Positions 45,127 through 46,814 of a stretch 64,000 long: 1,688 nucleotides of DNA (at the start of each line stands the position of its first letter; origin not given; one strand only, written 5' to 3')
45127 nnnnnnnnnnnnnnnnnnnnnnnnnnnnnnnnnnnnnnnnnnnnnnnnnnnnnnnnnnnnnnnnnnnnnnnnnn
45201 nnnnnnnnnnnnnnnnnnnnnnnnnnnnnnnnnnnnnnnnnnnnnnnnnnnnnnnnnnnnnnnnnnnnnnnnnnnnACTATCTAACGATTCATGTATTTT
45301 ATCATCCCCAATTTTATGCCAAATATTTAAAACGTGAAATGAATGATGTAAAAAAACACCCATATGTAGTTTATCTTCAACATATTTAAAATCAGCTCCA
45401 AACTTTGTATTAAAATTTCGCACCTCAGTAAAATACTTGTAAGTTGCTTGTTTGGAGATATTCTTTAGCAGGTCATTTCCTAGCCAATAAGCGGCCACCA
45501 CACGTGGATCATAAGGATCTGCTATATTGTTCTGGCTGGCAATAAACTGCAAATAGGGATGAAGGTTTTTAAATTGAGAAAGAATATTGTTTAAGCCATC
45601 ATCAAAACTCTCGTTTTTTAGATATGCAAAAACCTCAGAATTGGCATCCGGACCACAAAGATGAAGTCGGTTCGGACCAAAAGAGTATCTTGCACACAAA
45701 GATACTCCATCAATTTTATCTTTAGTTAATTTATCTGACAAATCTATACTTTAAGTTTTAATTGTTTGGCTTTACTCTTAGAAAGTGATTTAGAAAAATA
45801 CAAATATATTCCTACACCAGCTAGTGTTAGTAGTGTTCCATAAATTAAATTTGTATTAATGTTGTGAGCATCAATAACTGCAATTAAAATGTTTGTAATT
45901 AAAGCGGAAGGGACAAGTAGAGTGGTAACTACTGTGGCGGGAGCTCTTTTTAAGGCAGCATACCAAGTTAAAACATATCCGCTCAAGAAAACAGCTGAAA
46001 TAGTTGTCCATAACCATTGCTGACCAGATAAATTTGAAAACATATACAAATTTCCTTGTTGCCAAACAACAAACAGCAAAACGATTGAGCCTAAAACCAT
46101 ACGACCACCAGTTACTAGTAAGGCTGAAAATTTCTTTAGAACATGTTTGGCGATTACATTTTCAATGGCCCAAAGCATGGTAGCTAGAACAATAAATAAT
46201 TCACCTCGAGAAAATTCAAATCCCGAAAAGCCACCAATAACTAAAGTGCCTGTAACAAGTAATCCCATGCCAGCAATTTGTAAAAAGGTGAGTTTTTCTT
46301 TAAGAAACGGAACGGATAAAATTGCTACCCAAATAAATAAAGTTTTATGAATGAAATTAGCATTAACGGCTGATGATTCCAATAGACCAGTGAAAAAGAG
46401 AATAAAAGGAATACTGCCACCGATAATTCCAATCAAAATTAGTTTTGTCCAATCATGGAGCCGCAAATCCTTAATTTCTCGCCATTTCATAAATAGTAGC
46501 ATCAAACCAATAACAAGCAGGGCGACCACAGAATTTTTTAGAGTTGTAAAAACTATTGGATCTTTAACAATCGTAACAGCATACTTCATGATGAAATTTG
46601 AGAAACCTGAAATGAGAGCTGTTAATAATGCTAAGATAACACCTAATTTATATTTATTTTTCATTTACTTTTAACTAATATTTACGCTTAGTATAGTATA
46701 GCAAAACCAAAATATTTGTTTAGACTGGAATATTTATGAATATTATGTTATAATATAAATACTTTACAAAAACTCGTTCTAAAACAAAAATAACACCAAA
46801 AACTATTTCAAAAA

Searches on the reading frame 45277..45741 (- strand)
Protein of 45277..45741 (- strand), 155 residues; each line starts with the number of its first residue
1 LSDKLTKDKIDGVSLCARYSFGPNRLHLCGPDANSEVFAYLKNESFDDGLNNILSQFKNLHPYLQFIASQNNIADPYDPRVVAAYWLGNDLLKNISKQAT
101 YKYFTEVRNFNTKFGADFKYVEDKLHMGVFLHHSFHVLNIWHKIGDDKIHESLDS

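Call 16: search_protein_families(library=pfam, proteins=[window:45277-45741:-], max_evalue=10)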
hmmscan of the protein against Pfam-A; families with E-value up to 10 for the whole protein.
seq(155 aa): 3 families
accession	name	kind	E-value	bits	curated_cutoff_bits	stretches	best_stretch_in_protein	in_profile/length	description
PF19927.4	DUF6390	-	8.3e-29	101.2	25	1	10-141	3-128/244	Family of unknown function (DUF6390)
PF00147.23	Fibrinogen_C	-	0.0078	16.5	22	1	83-113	73-103/221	Fibrinogen beta and gamma chains, C-terminal globular domain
PF17958.7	EF-hand_13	-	0.034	14.3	22.6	1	50-84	23-57/90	EF-hand domain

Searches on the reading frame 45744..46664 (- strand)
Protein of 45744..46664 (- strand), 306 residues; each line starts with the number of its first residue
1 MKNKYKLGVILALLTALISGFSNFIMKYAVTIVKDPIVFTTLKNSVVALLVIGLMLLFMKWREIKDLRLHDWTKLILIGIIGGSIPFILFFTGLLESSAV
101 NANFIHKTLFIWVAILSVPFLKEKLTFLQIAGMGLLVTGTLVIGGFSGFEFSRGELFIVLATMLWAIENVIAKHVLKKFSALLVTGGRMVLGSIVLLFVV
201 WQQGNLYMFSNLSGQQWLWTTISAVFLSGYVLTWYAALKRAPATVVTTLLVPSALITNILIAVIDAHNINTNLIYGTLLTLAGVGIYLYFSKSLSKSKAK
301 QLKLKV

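Call 3: search_protein_families(library=pfam, proteins=[window:45744-46664:-], max_evalue=0.01)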
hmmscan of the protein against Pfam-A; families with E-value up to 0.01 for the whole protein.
window:45744-46664:- (306 aa): 2 families
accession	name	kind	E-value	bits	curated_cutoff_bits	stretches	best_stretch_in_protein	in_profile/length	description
PF00892.27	EamA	-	8e-35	120.5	28.2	2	7-143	2-133/135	EamA-like transporter family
PF05653.20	Mg_trans_NIPA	-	0.0037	16.9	26.2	0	111-147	87-123/295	Magnesium transporter NIPA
